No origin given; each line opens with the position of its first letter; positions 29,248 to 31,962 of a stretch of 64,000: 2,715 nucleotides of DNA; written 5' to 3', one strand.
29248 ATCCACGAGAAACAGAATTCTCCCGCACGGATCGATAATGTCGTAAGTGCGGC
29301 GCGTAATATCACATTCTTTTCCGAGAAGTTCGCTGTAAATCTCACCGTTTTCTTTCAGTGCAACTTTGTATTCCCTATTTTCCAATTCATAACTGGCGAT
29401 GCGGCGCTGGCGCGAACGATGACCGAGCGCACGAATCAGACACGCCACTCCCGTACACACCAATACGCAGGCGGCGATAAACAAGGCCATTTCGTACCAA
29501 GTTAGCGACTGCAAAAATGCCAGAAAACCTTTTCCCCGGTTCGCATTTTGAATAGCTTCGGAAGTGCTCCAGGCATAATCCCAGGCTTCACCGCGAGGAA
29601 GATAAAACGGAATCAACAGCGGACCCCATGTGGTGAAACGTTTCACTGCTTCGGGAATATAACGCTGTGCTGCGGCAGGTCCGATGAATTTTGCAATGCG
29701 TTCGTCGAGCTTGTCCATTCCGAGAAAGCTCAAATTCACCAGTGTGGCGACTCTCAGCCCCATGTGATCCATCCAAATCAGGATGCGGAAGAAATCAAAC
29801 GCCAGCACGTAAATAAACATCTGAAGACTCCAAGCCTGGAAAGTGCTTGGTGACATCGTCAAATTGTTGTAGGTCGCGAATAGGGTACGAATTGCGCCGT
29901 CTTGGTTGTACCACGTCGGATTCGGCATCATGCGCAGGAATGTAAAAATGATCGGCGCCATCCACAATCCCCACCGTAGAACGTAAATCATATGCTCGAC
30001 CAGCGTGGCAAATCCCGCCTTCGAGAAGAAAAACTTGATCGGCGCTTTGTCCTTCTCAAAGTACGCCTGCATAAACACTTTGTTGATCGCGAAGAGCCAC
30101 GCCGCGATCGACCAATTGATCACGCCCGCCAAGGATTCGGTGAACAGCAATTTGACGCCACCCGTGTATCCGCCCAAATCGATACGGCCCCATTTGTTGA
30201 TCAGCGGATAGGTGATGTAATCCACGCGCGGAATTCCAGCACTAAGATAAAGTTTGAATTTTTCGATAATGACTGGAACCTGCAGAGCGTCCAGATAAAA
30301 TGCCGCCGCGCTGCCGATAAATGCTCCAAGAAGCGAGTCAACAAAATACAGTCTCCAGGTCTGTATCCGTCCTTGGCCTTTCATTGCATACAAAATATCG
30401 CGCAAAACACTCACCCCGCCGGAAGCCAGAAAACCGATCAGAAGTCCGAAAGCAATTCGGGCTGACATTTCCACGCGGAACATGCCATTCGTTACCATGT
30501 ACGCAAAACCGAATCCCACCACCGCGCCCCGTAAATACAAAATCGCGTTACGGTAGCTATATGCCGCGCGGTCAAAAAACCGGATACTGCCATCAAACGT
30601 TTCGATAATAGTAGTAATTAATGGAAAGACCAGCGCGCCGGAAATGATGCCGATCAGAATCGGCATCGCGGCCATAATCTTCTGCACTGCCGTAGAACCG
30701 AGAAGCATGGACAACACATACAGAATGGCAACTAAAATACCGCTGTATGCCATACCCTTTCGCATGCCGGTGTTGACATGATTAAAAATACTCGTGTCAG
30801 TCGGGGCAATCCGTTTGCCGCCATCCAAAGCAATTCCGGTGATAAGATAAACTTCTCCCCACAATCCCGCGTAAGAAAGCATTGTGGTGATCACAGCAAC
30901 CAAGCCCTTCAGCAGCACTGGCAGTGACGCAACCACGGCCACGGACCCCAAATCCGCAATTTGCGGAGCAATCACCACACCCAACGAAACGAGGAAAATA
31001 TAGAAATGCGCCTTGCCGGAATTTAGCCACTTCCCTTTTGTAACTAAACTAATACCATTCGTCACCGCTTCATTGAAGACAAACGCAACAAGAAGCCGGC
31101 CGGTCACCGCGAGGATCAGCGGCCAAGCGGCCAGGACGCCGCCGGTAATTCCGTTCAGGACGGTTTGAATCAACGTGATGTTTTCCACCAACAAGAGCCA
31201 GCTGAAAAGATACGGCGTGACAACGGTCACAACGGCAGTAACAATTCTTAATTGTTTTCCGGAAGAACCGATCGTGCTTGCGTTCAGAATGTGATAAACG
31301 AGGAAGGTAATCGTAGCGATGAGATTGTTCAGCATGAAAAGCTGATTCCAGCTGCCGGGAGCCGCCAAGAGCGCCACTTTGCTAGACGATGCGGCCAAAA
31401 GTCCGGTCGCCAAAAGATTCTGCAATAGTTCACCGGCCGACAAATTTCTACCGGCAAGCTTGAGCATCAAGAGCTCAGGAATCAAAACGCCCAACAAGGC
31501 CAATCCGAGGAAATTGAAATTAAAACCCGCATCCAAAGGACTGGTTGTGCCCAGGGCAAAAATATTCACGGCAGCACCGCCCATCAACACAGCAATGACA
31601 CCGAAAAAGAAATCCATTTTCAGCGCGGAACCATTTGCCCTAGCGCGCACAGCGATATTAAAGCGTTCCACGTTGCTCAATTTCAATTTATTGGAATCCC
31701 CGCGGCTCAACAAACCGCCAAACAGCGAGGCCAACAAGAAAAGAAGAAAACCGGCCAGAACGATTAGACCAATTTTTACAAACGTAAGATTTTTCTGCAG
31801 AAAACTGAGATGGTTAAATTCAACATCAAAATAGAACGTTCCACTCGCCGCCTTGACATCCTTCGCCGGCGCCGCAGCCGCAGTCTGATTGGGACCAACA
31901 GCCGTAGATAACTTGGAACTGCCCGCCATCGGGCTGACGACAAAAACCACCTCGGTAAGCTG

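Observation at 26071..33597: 2508-aa membrane-embedded GH94 phosphorylase-like protein with three CBM-like repeats and no GT84 domain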

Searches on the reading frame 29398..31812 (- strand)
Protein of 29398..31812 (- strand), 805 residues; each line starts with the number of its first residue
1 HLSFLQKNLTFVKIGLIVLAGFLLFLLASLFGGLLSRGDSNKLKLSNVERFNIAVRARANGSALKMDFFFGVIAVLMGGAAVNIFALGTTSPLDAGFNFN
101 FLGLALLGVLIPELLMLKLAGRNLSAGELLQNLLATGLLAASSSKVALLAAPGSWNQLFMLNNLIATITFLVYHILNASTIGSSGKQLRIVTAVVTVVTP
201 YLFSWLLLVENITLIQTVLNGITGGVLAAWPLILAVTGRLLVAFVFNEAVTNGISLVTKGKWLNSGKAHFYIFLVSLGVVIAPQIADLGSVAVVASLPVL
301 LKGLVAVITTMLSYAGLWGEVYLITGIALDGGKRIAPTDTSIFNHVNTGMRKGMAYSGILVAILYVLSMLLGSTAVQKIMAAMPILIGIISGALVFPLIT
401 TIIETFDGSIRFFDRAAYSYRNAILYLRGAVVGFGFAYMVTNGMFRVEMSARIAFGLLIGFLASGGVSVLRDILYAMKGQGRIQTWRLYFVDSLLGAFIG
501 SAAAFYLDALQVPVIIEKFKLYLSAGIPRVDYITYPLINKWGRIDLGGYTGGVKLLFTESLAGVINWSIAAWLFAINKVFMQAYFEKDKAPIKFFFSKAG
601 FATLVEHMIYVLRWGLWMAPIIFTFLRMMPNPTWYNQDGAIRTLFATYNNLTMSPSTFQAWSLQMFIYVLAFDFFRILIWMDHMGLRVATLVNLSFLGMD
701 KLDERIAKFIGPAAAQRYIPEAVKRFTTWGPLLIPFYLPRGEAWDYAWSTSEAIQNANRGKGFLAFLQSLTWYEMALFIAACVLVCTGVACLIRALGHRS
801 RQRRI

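Call 10: find_homologous_proteins(query=window:29398-31797:-)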
Query window:29398-31797:- (800 aa): 26 proteins with E <= 0.001 among 8000 candidates.
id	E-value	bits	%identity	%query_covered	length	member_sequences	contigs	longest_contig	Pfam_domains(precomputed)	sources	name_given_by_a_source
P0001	0.0e+0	1125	66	93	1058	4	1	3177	PF06165.19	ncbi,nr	ncbi:MAG: hypothetical protein PHN49_12375, partial [Candidatus Omnitrophica bacterium]|nr:hypotheti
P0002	0.0e+0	1120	66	92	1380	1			PF06165.19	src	-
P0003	0.0e+0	1085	61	98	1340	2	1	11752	PF06165.19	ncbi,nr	ncbi:MAG: hypothetical protein ISS92_05995, partial [Candidatus Omnitrophica bacterium]|nr:hypotheti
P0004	8.7e-297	1005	63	88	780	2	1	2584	-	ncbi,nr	ncbi:MAG: hypothetical protein HY583_02000, partial [Candidatus Omnitrophica bacterium]|nr:hypotheti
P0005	1.2e-274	932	55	100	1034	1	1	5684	-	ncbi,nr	ncbi:MAG: hypothetical protein NTY34_00780, partial [Candidatus Omnitrophica bacterium]|nr:hypotheti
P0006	4.1e-271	920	63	81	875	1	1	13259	-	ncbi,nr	ncbi:MAG: hypothetical protein Q7S07_01885, partial [Candidatus Omnitrophota bacterium]|nr:hypotheti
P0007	1.2e-251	856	58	87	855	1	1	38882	-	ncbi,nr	ncbi:MAG: hypothetical protein Q7S30_06070, partial [Candidatus Omnitrophota bacterium]|nr:hypotheti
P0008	2.4e-247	842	62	75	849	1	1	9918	-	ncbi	-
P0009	2.0e-242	825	68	66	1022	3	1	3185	PF06165.19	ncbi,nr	ncbi:MAG: hypothetical protein PHT32_08235, partial [Candidatus Omnitrophica bacterium]|nr:hypotheti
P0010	7.0e-236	804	59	79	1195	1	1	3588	-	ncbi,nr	ncbi:MAG: hypothetical protein HY582_01380, partial [Candidatus Omnitrophica bacterium]|nr:hypotheti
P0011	1.2e-211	723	48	95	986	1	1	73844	-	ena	-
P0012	5.0e-207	708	49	92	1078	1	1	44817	-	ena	-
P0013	3.3e-204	699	49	90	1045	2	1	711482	-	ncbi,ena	-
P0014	5.6e-202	692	49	92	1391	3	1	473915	PF06165.19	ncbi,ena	-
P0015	1.0e-198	681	59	67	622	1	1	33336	-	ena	-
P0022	1.3e-102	363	41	62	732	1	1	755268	-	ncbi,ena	-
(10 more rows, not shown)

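Call 13: find_encoding_contigs(protein=P0013, flank=10000, max_places=2)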
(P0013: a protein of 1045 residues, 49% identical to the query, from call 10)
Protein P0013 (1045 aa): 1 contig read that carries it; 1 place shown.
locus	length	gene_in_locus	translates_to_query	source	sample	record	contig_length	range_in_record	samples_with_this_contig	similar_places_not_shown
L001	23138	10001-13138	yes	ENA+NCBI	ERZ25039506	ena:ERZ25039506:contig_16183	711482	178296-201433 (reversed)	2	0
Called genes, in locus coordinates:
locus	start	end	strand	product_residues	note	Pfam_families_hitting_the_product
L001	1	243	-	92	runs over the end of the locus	PF00550:PP-binding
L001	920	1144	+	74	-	-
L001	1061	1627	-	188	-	PF01041:DegT_DnrJ_EryC1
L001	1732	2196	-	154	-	PF01041:DegT_DnrJ_EryC1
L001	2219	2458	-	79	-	-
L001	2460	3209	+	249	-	-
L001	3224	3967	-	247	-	-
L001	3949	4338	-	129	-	-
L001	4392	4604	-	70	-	-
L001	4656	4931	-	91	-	-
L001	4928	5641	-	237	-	PF04794:YdjC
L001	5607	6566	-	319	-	PF13641:Glyco_tranf_2_3, PF00535:Glycos_transf_2, PF10111:Glyco_tranf_2_2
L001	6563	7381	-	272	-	PF13489:Methyltransf_23, PF08241:Methyltransf_11 (faint), PF08242:Methyltransf_12, PF13649:Methyltransf_25 (weak)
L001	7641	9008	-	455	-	PF01755:Glyco_transf_25 (weak)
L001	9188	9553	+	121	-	-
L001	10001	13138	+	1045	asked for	-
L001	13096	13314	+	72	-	PF06165:GH94_b-supersand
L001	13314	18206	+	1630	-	PF06165:GH94_b-supersand, PF17167:Glyco_hydro_94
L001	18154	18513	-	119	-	PF12973:Cupin_7, PF07883:Cupin_2 (weak)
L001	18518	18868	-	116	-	PF06769:YoeB_toxin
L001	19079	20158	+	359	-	PF05685:Uma2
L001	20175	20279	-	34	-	-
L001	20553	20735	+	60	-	-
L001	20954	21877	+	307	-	PF07583:PSCyt2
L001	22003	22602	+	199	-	PF07587:PSD1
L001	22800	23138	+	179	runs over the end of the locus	PF07587:PSD1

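Call 14: find_encoding_contigs(protein=P0022, flank=10000, max_places=2)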
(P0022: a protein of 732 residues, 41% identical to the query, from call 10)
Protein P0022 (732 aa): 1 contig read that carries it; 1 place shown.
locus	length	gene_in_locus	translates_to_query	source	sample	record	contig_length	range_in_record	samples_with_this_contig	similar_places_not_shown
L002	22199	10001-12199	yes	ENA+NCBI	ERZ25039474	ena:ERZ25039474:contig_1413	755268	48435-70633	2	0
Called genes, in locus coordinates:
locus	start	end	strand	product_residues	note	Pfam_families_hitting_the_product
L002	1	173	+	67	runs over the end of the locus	-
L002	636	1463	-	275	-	PF13229:Beta_helix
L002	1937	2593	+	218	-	PF07638:Sigma70_ECF, PF08281:Sigma70_r4_2 (weak)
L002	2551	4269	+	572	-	PF00069:Pkinase, PF07714:PK_Tyr_Ser-Thr, PF03109:ABC1 (weak)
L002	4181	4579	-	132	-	-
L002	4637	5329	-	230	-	-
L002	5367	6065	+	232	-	PF23381:Beta-prop_IFT122_1st, PF23393:Beta-prop_WDR90_POC16_2nd, PF23409:Beta-prop_EML, PF23414:Beta-prop_EML_2, PF24814:WD40_Prp19, PF24817:WD40_WDHD1_1st, PF25168:Beta-prop_WDR36-Utp21_2nd, PF25172:Beta-prop_WDR3_2nd, +38 more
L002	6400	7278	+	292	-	-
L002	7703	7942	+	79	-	-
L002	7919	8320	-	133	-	-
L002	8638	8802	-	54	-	-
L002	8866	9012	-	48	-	-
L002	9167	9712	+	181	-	-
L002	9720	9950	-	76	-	-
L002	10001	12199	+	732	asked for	-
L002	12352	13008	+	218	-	-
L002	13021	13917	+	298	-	-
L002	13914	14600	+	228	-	PF06165:GH94_b-supersand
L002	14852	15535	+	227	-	-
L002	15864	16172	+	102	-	-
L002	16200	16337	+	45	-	-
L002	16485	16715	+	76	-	-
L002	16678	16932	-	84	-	-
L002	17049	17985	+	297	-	-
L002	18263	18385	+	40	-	-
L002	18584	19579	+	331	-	PF07963:N_methyl (weak), PF07596:SBP_bac_10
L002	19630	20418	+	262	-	PF07622:DUF1583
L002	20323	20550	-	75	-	-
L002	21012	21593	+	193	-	-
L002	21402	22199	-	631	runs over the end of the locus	-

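Call 31: search_protein_families(library=pfam, proteins=[window:29398-31812:-], max_evalue=10)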
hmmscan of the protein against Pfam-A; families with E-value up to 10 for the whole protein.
window:29398-31812:- (805 aa): 2 families
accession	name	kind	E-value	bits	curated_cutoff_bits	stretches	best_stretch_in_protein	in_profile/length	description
PF23494.1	bPH_10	-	0.0064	16.4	27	1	374-451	7-88/151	YqeB-like bacterial PH domain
PF10233.14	Cg6151-P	-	0.96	10.2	29.2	1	359-438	6-85/113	Uncharacterized conserved protein CG6151-P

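Call 33: search_protein_representatives(alignment_id=A1)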
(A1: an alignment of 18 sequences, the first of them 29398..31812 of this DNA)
Query: 18 sequences, 729 profile positions. Proteins with E-value up to 0.001 (for the whole library): 556; up to 1e-10: 451; up to 1e-30: 262. The best 150 are listed.
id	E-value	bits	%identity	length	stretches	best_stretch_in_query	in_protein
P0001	0.0e+00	1246.5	-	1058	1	6-729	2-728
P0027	0.0e+00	1192.9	-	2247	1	2-729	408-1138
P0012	0.0e+00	1160.6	-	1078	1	3-729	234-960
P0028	0.0e+00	1148.3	-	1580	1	3-727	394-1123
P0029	0.0e+00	1098.4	-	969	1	5-728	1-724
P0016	0.0e+00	1081.4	-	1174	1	4-728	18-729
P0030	0.0e+00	1050.6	-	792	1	30-727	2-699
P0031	0.0e+00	1041.5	-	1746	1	2-727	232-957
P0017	7.2e-273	923.8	-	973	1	5-640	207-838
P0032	1.6e-267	906.2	-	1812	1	6-720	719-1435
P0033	4.5e-267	904.7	-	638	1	147-728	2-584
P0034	3.7e-266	901.6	-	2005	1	3-726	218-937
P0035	2.7e-239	812.8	-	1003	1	2-720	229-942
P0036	3.9e-238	809.0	-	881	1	171-727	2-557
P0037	1.5e-221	754.1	-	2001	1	3-717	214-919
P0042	2.2e-208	710.6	-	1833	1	18-702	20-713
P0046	1.3e-199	681.7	-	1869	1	31-695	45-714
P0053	3.9e-184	630.5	-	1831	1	71-700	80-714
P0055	4.3e-181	620.4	-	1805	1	15-693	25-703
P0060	2.2e-172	591.6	-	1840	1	35-722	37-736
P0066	3.2e-166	571.2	-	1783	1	36-715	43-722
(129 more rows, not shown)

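Call 35: list_cluster_members(proteins=[P0042, P0053, P0060, P0034, P0027, P0032, P0066, P0046, P0055, P0037])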
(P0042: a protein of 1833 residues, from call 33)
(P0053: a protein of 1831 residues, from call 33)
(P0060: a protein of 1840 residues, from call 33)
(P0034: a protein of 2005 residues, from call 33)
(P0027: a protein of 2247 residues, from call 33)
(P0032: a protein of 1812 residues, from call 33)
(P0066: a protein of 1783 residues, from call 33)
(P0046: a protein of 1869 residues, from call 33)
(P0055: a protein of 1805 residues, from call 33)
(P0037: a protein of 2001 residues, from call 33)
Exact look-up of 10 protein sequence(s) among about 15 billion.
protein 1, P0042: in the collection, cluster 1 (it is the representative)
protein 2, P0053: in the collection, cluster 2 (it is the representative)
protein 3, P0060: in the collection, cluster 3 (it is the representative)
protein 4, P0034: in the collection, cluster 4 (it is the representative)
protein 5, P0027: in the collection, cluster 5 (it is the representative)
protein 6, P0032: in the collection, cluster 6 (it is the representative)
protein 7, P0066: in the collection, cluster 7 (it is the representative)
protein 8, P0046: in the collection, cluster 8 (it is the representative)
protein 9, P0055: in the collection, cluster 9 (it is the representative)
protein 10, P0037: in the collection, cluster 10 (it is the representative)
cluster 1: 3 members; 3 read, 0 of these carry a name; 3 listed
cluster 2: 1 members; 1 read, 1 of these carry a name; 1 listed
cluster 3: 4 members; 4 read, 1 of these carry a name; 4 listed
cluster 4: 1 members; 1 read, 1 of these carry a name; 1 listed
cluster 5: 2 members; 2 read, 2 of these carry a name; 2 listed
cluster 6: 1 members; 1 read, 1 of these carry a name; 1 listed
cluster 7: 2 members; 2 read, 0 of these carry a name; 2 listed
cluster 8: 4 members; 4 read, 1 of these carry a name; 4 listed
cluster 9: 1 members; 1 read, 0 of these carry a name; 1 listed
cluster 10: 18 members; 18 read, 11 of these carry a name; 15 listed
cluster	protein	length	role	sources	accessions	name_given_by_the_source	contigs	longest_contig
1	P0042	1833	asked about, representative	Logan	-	-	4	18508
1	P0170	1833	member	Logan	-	-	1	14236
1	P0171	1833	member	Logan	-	-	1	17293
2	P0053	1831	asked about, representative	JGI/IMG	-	cyclic beta-1,2-glucan synthetase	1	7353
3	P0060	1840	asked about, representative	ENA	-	-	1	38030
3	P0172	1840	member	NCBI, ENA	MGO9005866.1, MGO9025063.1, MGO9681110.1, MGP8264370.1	MAG: GH36-type glycosyl hydrolase domain-containing protein [Beijerinckiaceae bacterium]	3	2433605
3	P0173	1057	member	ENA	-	-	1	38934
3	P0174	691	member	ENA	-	-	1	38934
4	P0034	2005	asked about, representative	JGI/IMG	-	cyclic beta-1,2-glucan synthetase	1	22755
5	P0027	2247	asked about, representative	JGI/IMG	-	cyclic beta-1,2-glucan synthetase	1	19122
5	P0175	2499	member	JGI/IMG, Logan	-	cyclic beta-1,2-glucan synthetase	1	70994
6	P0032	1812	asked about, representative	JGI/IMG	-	cyclic beta-1,2-glucan synthetase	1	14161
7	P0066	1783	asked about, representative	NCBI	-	-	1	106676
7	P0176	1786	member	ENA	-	-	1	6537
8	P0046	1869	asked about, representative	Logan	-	-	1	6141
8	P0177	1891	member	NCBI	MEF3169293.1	MAG: glycosyl transferase family 36 [Deltaproteobacteria bacterium]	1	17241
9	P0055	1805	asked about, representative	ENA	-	-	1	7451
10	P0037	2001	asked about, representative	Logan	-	-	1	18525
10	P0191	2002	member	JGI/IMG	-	-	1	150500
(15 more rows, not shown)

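Call 37: search_protein_families(library=pfam, proteins=[P0027, P0042, P0172, P0177, P0034], max_evalue=0.001)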
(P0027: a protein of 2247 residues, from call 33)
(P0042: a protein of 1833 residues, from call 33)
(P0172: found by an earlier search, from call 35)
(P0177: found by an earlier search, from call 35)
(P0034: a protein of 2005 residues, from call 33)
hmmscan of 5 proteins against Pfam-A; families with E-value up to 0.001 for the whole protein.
P0027 (2247 aa): 2 families
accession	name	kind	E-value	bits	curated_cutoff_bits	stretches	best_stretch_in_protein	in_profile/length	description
PF17167.11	Glyco_hydro_94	-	6e-64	216.7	27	1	1737-2178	1-420/420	Glycosyl hydrolase 94 superfamily, catalytic domain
PF06165.18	GH94_b-supersand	-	1.4e-63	215.1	23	2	1466-1706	1-251/251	Glycosyl hydrolase 94, supersandwich domain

P0042 (1833 aa): 2 families
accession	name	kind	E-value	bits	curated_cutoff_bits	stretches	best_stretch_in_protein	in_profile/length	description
PF06165.18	GH94_b-supersand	-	2.9e-79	266.5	23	2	1084-1326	1-251/251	Glycosyl hydrolase 94, supersandwich domain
PF17167.11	Glyco_hydro_94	-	4.5e-68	230.3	27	1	1357-1786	1-416/420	Glycosyl hydrolase 94 superfamily, catalytic domain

P0172 (1840 aa): 2 families
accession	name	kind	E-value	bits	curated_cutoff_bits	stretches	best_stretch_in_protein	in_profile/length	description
PF06165.18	GH94_b-supersand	-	3.1e-73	246.8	23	2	1090-1332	1-251/251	Glycosyl hydrolase 94, supersandwich domain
PF17167.11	Glyco_hydro_94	-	4.6e-68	230.3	27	1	1363-1793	1-418/420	Glycosyl hydrolase 94 superfamily, catalytic domain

P0177 (1891 aa): 2 families
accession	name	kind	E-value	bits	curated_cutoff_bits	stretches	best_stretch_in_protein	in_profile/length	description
PF17167.11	Glyco_hydro_94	-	1.2e-70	238.8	27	1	1421-1848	1-414/420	Glycosyl hydrolase 94 superfamily, catalytic domain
PF06165.18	GH94_b-supersand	-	1.6e-59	201.9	23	2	1148-1390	1-251/251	Glycosyl hydrolase 94, supersandwich domain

P0034 (2005 aa): 2 families
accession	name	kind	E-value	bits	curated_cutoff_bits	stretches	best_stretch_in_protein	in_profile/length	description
PF06165.18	GH94_b-supersand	-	7.1e-68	229.2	23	2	1258-1499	1-251/251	Glycosyl hydrolase 94, supersandwich domain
PF17167.11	Glyco_hydro_94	-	3.3e-62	211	27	1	1530-1971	1-420/420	Glycosyl hydrolase 94 superfamily, catalytic domain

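Call 39: find_related_loci(query=A1, collection=genome_contigs, flank=8000)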
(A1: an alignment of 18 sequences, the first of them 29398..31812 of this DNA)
Query A1 (805 aa) in genome_contigs; peptide patterns used: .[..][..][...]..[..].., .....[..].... (x = any residue, [..] = any of these).
248 stretches matched a pattern; 188 encode a relative of the query (tblastn E <= 1e-3); the best 80 are kept; 80 distinct loci.
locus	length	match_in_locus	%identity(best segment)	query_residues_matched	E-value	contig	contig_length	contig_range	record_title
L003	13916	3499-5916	63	1-805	0e+0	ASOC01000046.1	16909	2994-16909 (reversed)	Candidatus Omnitrophus fodinae SCGC AAA011-A17 A11A17DRAFT_contig_45_0.46_C, whole genome shotgun sequence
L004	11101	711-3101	62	2-805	0e+0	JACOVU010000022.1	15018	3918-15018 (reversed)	MAG: Candidatus Omnitrophota bacterium isolate NC_groundwater_108_Ag_S-0.2um_46_37 S_p2_S4_170907_scaffold_435763, whole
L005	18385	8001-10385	62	1-805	0e+0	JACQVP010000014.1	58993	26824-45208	MAG: Candidatus Omnitrophota bacterium isolate NC_groundwater_1466_Ag_S-0.65um_60_22 S_p65_S5_coassembly_k141_671372, wh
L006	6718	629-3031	60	1-793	0e+0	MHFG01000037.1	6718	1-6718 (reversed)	MAG: Omnitrophica bacterium RIFCSPHIGHO2_02_FULL_46_20 rifcsphigho2_02_scaffold_27951, whole genome shotgun sequence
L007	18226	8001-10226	65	64-805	0e+0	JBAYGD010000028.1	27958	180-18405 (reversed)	MAG: Candidatus Omnitrophota bacterium isolate SO_2016_GW1_117 scaffold03020_OW334_2016, whole genome shotgun sequence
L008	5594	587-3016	64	2-805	0e+0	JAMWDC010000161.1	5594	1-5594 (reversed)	MAG: Candidatus Omnitrophota bacterium isolate QZM4_2.bins.380.Tibet NODE_58957_length_5594_cov_0.629596, whole genome s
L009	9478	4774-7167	63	1-805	0e+0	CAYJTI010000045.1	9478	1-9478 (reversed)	MAG TPA_asm: uncultured bacterium isolate ERP125453_co1_299 genome assembly, contig: NODE_8601_length_9478_cov_4.773851,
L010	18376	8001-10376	64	1-793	0e+0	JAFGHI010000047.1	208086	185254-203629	MAG: Candidatus Omnitrophota bacterium isolate Zod_Metabat.1447 k87_11021542, whole genome shotgun sequence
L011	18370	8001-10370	59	1-805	0e+0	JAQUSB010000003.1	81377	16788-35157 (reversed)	MAG: Candidatus Omnitrophota bacterium isolate STD1_87 NODE_589_length_81377_cov_5.115815_Sandtown_D1, whole genome shot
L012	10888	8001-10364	61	2-790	0e+0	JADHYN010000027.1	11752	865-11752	MAG: Candidatus Omnitrophota bacterium isolate BS750m-G80 BS-750m-C9926, whole genome shotgun sequence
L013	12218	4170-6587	60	1-805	0e+0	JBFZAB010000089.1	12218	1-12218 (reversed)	MAG: Candidatus Omnitrophota bacterium isolate PPR_0456 k121_361689, whole genome shotgun sequence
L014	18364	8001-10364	58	1-805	0e+0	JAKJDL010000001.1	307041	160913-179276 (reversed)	MAG: Candidatus Omnitrophota bacterium isolate UR.bin134 NODE_1_length_307041_cov_4.371089, whole genome shotgun sequenc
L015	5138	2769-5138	59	1-805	0e+0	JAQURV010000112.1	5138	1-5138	MAG: Candidatus Omnitrophota bacterium isolate STD1_81 NODE_62586_length_5138_cov_3.185392_Sandtown_D1, whole genome sho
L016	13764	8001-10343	63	1-787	0e+0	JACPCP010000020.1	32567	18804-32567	MAG: Candidatus Omnitrophota bacterium isolate NC_groundwater_286_Ag_S-0.65um_55_12 S6_GD2017_2_S65_scaffold_559, whole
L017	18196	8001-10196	64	62-793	0e+0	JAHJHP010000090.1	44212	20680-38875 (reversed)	MAG: Candidatus Omnitrophota bacterium isolate Modern_marine_planktonic.mb.39 Modern_marine_plan.mb.39_k141_819677, whol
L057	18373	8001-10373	57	3-770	0e+0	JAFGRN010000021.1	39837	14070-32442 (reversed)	MAG: Candidatus Omnitrophota bacterium isolate Zod_Metabat.83 k87_3227824, whole genome shotgun sequence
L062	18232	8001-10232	65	42-790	0e+0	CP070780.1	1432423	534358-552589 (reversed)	MAG: Candidatus Omnitrophota bacterium isolate bin17 chromosome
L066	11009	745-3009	51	36-788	0e+0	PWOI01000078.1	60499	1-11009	MAG: Elusimicrobia bacterium isolate CSSed10_371m CS-Sed10-C376, whole genome shotgun sequence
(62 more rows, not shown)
